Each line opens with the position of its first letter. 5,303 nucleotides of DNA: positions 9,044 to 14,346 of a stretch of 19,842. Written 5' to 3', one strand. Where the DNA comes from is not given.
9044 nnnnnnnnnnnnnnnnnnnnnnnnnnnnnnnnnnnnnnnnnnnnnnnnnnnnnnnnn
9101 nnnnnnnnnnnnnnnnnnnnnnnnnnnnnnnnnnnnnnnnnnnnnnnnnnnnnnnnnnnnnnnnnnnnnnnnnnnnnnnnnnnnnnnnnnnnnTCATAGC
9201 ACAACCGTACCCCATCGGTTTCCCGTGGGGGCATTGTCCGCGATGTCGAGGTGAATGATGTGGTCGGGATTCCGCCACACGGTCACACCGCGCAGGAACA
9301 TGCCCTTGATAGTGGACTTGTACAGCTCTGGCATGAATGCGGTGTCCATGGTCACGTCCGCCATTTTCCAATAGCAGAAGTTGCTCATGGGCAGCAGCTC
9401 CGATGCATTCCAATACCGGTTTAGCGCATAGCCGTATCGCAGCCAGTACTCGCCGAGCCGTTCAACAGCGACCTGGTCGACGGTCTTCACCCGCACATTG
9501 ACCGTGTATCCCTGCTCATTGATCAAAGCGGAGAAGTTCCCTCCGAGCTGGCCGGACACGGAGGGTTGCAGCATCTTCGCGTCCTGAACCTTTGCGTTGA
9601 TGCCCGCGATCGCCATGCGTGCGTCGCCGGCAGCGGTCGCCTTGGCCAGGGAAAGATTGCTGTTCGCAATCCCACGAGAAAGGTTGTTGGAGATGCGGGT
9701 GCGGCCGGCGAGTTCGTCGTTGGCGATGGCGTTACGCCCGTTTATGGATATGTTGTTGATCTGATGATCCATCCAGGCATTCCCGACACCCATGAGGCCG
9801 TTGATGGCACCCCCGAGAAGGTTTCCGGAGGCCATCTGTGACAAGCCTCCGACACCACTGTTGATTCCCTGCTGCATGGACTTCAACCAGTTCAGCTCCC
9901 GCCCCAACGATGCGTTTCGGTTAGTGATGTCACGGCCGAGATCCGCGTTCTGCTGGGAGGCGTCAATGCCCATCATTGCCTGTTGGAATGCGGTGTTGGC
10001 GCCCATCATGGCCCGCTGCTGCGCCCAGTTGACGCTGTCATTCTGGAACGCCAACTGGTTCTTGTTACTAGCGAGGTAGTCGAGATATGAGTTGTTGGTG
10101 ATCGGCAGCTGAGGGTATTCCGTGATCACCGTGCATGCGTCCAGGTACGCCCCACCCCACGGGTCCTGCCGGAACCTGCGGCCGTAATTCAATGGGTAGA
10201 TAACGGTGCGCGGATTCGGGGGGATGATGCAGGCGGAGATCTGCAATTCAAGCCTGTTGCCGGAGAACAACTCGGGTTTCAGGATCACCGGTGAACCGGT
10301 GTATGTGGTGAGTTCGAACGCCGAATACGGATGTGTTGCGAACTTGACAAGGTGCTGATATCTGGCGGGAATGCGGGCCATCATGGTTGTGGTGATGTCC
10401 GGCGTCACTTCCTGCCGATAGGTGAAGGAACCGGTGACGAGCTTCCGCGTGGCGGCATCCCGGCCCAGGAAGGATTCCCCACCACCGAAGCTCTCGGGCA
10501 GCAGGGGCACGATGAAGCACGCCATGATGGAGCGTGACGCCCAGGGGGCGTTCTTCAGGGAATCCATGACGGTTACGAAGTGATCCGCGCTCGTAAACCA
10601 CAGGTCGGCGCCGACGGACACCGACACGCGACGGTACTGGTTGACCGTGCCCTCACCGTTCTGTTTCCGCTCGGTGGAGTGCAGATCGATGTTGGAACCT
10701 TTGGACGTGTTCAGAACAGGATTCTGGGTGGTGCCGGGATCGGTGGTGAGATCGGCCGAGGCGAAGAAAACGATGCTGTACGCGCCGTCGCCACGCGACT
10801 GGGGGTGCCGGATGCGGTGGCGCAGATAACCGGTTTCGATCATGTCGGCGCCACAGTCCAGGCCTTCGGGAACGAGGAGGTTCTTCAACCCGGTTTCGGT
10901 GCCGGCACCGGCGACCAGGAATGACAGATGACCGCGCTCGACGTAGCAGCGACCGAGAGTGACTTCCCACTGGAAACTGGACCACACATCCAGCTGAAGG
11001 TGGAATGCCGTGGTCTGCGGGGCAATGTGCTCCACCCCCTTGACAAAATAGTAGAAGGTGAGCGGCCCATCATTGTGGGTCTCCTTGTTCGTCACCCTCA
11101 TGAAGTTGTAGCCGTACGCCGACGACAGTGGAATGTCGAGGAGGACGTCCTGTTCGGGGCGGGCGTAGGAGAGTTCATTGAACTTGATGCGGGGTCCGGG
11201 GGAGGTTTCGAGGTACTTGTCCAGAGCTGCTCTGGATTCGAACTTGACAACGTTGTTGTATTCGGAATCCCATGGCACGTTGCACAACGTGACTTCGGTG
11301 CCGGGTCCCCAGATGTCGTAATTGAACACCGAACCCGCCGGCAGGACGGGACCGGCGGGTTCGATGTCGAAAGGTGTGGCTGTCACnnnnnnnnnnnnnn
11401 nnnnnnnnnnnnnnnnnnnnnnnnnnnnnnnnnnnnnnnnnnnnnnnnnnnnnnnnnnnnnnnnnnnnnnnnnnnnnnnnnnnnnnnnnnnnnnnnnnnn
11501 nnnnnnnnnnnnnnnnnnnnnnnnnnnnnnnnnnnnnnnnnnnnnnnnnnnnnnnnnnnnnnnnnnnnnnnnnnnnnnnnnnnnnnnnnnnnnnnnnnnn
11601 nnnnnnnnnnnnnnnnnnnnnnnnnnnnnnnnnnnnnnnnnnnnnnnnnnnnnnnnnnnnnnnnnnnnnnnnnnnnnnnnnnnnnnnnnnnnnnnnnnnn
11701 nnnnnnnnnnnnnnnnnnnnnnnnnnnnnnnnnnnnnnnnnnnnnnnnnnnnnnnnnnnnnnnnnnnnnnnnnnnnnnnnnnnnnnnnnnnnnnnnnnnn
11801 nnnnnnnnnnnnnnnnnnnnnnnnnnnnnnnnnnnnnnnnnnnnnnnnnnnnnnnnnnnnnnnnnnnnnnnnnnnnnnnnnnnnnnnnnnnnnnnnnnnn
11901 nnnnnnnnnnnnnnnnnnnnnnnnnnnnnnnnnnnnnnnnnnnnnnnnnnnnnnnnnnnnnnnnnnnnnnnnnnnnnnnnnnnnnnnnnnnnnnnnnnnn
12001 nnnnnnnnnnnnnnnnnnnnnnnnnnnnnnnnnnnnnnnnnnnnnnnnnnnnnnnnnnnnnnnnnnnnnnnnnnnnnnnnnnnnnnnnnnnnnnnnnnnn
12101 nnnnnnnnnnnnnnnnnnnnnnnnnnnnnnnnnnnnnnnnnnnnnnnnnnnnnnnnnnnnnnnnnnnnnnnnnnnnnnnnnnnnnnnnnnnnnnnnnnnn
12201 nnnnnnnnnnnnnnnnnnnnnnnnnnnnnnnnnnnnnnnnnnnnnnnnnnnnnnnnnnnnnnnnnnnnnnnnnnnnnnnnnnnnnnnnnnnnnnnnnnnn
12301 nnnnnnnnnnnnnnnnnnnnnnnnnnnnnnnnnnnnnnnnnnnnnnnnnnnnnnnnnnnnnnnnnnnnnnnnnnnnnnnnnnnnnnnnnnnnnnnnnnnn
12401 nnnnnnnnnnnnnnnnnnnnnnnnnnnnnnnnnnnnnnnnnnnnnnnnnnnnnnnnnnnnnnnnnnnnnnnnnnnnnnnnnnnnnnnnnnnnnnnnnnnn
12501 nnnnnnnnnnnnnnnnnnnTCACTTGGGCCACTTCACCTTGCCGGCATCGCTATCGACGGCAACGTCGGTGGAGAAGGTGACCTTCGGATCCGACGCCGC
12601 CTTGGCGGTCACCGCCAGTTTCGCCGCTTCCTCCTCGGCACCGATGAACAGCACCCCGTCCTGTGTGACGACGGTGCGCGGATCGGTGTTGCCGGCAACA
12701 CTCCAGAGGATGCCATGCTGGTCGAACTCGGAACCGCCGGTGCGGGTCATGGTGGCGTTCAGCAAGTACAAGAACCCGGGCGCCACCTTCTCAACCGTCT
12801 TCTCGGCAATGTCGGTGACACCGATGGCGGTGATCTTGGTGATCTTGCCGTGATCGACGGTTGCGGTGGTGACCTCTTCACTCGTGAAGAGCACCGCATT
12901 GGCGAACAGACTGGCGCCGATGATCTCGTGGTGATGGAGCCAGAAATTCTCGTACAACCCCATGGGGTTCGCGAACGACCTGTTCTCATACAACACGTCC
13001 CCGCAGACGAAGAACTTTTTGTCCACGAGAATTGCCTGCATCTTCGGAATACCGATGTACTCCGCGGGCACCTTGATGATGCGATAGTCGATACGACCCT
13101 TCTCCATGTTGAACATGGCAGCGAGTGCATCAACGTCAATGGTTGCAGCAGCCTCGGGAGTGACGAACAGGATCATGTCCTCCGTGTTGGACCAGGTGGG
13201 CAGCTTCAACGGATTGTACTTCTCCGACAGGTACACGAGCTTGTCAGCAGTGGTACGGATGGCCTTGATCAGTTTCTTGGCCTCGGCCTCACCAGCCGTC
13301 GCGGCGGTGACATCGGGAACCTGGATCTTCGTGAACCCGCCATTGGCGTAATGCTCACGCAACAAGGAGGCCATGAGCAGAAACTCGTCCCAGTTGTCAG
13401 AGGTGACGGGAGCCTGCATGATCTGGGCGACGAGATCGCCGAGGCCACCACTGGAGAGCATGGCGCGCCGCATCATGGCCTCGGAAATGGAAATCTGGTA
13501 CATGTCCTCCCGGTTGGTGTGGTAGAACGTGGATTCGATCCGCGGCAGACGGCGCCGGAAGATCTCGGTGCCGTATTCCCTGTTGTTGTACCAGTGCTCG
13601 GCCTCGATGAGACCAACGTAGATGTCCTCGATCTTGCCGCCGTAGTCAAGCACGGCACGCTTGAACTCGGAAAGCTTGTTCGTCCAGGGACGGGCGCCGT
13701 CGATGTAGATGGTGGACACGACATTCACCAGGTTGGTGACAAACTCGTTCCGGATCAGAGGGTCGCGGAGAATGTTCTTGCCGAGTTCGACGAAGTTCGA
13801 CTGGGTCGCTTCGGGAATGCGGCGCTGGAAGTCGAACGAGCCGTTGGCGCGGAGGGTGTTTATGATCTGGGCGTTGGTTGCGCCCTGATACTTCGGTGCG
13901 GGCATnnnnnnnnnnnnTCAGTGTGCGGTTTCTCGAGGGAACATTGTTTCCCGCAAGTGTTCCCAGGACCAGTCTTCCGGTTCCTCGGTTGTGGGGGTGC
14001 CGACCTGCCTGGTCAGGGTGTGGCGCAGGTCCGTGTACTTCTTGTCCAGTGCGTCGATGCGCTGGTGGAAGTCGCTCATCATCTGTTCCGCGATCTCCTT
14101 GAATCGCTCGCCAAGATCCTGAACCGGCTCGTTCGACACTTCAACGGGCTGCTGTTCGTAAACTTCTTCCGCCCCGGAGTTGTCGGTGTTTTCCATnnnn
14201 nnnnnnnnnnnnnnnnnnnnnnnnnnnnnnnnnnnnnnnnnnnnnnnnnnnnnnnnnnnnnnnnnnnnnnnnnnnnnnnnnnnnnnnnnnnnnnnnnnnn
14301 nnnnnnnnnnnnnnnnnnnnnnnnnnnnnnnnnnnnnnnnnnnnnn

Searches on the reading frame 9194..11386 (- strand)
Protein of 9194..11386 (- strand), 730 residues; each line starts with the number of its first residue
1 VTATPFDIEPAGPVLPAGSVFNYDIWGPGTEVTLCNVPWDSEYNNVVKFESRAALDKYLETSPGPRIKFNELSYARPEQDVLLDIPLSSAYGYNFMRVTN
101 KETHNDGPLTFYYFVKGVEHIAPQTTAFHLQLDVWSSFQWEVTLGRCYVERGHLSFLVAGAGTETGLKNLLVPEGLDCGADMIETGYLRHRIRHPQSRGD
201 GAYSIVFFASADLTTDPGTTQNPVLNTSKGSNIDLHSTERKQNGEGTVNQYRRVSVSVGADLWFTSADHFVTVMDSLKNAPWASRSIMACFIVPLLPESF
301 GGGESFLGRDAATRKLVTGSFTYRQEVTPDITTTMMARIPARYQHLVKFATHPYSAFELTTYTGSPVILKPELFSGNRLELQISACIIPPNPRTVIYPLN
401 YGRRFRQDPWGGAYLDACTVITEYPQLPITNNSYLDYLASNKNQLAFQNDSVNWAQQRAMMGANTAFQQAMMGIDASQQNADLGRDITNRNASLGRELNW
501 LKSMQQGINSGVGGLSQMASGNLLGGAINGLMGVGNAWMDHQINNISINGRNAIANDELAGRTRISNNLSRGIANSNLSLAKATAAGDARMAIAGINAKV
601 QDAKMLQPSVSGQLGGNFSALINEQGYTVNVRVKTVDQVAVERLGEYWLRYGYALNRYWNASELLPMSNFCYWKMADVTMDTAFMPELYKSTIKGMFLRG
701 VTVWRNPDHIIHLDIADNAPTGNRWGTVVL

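Call 7: search_protein_families(library=pfam, proteins=[window:9194-11386:-], max_evalue=0.01)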
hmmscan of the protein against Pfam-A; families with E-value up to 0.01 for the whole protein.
window:9194-11386:- (730 aa): 2 families
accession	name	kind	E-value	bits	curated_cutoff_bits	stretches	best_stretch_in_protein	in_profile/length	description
PF20934.2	phi29_gp9_C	-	1.4e-10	41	27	1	539-706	276-438/449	Bacillus phage phi29, Tail knob protein gp9, C-terminal domain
PF16838.11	Caud_tail_N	-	4.4e-05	24.4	27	1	34-140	8-117/120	Caudoviral major tail protein N-terminus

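Call 8: search_protein_families(library=phrogs, proteins=[window:9194-11386:-], max_evalue=0.01)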
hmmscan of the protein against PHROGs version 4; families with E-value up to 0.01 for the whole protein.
window:9194-11386:- (730 aa): 5 families
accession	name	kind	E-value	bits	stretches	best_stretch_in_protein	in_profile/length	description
phrog_2248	-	tail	1.4e-69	236.4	1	31-710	6-576/590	tail protein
phrog_16615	-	other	1.5e-06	28.3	1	31-155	4-126/529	peptidase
phrog_16740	-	tail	7.9e-06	26.4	1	347-705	121-380/399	tail protein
phrog_9205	-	unknown function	8.2e-06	24.7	1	435-718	861-1143/1144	-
phrog_30532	-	tail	0.0013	18.6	1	36-142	36-139/520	tail protein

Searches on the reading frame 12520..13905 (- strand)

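Call 7: search_protein_families(library=pfam, proteins=[window:12520-13905:-], max_evalue=0.01)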
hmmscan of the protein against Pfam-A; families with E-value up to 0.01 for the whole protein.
window:12520-13905:- (461 aa): 1 family
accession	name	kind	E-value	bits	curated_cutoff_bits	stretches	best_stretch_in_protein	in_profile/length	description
PF25622.1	Phi29_MCP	-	1.3e-90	304.6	27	1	15-341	1-323/323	Phi29-like phage major capsid protein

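Call 8: search_protein_families(library=phrogs, proteins=[window:12520-13905:-], max_evalue=0.01)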
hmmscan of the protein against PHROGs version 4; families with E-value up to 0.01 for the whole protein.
window:12520-13905:- (461 aa): 2 families
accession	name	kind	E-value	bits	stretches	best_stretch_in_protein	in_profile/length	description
phrog_2006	-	head and packaging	1.4e-71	242.5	1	8-346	7-379/385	major head protein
phrog_30573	-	unknown function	0.0041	18.4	1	399-449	5-55/60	-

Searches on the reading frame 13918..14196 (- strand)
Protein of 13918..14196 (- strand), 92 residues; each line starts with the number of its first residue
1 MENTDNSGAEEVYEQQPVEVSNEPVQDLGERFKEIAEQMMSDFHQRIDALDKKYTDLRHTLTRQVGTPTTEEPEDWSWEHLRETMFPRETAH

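Call 66: search_protein_families(library=pfam, proteins=[window:13918-14196:-], max_evalue=0.1)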
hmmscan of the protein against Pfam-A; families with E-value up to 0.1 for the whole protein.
window:13918-14196:- (92 aa): 1 family
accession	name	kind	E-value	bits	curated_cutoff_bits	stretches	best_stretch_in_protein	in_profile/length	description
PF15466.11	DUF4635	-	0.001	19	27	1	4-73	63-132/134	Domain of unknown function (DUF4635)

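Call 67: search_protein_families(library=phrogs, proteins=[window:13918-14196:-], max_evalue=0.01)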
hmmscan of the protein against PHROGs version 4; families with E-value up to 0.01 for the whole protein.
window:13918-14196:- (92 aa): 0 families
